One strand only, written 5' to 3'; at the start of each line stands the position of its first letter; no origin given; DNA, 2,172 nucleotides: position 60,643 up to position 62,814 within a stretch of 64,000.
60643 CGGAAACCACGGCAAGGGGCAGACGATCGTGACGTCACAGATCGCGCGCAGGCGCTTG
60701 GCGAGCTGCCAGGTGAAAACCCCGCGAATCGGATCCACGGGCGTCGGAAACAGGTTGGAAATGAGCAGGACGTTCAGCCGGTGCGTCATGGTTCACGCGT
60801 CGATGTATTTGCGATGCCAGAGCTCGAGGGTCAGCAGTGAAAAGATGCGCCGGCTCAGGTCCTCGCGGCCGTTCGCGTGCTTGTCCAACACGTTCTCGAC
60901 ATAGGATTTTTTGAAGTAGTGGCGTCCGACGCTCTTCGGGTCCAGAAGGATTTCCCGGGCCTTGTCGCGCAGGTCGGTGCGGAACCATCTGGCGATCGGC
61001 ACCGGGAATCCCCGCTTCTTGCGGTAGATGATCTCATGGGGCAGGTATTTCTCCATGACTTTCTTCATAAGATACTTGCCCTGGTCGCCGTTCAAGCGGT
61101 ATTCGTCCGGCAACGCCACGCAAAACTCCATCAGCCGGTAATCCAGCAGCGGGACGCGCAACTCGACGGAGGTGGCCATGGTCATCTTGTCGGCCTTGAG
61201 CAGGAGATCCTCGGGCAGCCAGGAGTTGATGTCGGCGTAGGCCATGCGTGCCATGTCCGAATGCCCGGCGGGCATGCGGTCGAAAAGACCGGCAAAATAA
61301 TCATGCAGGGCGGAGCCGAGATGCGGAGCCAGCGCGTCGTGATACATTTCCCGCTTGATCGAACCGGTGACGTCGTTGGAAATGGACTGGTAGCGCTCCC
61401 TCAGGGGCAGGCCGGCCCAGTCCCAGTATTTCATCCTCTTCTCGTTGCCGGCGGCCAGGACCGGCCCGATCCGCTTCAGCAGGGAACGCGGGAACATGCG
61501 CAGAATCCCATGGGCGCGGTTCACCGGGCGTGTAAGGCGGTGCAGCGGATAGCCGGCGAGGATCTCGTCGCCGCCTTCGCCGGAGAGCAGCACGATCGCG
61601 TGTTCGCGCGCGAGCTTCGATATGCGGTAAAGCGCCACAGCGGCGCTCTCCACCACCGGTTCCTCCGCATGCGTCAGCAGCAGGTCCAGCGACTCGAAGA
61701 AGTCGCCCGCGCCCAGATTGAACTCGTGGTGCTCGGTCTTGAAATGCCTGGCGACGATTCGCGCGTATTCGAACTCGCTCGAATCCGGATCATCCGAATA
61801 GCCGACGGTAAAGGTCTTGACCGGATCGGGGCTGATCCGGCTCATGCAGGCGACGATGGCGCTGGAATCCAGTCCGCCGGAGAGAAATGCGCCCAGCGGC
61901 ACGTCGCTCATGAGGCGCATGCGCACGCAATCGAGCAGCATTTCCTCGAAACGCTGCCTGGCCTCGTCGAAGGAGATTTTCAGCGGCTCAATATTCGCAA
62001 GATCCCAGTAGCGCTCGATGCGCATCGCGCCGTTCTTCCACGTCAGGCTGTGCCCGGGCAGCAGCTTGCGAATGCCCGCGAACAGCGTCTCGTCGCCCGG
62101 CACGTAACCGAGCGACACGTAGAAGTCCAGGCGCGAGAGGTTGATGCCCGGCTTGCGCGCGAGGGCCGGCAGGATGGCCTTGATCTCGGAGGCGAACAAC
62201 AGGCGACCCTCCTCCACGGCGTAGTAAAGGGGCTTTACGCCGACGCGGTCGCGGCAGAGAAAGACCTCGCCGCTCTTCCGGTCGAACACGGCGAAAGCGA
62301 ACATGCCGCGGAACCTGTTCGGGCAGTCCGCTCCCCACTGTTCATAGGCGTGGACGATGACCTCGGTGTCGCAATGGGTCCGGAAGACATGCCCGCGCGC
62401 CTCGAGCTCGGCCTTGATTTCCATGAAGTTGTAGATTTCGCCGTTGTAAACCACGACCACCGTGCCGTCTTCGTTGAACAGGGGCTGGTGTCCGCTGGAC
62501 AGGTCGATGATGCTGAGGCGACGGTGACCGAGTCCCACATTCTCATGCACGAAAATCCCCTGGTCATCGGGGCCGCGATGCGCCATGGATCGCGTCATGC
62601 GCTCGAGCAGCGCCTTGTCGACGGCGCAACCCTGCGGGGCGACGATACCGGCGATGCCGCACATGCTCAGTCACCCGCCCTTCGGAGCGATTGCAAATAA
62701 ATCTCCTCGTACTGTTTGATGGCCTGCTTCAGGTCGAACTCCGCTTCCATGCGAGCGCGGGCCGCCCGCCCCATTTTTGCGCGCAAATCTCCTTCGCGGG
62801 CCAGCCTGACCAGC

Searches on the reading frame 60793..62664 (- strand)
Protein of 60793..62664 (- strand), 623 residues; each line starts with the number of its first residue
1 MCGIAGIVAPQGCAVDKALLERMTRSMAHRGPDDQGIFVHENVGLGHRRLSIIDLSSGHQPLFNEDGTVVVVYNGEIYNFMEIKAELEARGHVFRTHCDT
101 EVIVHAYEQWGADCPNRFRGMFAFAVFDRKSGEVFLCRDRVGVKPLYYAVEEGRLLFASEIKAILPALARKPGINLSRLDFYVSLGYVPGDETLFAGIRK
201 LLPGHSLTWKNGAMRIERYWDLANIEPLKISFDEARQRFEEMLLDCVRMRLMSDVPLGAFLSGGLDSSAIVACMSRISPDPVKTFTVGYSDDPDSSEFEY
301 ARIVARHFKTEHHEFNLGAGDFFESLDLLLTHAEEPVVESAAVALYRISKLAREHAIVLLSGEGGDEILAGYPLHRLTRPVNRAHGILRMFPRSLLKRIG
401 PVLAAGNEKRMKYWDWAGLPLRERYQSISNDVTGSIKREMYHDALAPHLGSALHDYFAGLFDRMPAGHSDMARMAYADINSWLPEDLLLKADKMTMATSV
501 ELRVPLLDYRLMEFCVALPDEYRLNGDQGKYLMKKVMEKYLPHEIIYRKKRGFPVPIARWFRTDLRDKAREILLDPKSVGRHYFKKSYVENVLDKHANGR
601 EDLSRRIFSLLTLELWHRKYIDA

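Call 56: search_protein_families(library=ncbifam, proteins=[window:60793-62664:-], max_evalue=1e-10)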
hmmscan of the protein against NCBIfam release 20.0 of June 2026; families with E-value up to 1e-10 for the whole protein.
window:60793-62664:- (623 aa): 9 families
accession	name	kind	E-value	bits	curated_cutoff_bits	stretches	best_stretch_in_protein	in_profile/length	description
TIGR03108.1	eps_aminotran_1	hypoth_equivalog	4.4e-180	600.5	816.9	1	1-616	1-624/628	XrtA/PEP-CTERM system amidotransferase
TIGR01536.1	asn_synth_AEB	equivalog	1.1e-155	519.6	267.1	1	2-553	1-517/517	asparagine synthase (glutamine-hydrolyzing)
TIGR03104.1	trio_amidotrans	equivalog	1.6e-132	442.7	570.1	2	1-373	1-381/589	N-acetylglutaminylglutamine amidotransferase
NF006949.0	PRK09431.1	equivalog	2.2e-99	333.5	499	3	1-167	1-168/554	asparagine synthase B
NF033535.1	lass_lactam_cya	exception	1.8e-87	294.5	525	2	1-370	1-377/668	lasso peptide isopeptide bond-forming cyclase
NF033561.1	macrolact_Ik_Al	subfamily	3.1e-29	102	300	1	111-553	72-492/561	albusnodin/ikarugamycin family macrolactam cyclase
NF001484.0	PRK00331.1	subfamily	5.3e-15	54.8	381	1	60-167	86-201/601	isomerizing glutamine--fructose-6-phosphate transaminase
TIGR01135.1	glmS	equivalog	1.3e-13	50.3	418.05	1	42-167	65-200/607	glutamine--fructose-6-phosphate transaminase (isomerizing)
TIGR01134.1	purF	equivalog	2.7e-12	46.8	350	1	40-164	63-199/432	amidophosphoribosyltransferase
